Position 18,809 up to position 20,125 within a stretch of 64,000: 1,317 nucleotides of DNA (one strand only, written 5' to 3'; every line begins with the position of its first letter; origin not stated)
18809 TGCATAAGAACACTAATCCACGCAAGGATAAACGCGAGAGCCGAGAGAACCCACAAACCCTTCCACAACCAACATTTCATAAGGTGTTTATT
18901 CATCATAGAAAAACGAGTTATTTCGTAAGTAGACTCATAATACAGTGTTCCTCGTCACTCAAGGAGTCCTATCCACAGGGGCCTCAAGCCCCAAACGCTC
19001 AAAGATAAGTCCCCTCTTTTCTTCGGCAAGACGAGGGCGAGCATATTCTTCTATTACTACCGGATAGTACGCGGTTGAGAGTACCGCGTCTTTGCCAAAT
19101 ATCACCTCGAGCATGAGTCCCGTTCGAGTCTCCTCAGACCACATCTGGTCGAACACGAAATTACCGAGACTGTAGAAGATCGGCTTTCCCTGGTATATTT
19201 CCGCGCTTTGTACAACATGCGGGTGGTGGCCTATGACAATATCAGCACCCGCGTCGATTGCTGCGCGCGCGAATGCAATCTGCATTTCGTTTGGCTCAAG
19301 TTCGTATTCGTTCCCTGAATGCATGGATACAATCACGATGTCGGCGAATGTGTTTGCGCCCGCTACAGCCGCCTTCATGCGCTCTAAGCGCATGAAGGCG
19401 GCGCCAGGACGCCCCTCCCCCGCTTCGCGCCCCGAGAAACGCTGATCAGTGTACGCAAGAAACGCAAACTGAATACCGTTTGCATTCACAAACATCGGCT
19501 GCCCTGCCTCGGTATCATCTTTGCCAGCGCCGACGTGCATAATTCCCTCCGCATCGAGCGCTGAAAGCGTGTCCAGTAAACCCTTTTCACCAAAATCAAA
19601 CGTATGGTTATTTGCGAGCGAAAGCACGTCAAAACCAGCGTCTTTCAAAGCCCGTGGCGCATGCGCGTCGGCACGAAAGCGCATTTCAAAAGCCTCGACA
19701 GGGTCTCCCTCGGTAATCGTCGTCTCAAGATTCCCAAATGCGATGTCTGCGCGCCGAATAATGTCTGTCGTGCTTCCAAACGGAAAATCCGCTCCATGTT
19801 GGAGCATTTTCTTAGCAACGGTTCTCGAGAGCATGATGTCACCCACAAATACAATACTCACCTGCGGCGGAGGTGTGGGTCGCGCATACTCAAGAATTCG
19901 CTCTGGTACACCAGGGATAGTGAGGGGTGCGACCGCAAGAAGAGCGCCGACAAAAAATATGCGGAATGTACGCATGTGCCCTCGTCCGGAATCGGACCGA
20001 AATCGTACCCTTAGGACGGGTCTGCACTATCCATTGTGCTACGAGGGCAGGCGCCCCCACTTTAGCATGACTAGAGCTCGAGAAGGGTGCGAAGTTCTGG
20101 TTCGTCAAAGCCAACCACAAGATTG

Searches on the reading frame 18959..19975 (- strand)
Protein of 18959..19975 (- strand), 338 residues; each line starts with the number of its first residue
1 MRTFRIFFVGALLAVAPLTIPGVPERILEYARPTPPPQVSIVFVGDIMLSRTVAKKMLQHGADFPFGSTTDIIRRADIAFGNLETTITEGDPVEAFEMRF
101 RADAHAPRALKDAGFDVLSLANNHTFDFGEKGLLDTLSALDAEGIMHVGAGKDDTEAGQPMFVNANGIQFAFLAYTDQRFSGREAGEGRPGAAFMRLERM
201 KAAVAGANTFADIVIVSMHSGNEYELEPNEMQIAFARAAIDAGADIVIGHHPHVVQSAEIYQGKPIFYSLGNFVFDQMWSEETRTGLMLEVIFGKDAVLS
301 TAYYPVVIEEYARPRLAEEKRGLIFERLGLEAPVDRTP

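Call 61: search_protein_families(library=pfam, proteins=[window:18959-19975:-], max_evalue=0.0001)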
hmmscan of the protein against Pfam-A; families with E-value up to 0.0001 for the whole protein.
window:18959-19975:- (338 aa): 1 family
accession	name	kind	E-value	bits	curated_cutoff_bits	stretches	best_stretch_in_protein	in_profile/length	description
PF09587.15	PGA_cap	-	2e-82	277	27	1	41-277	2-255/255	Bacterial capsule synthesis protein PGA_cap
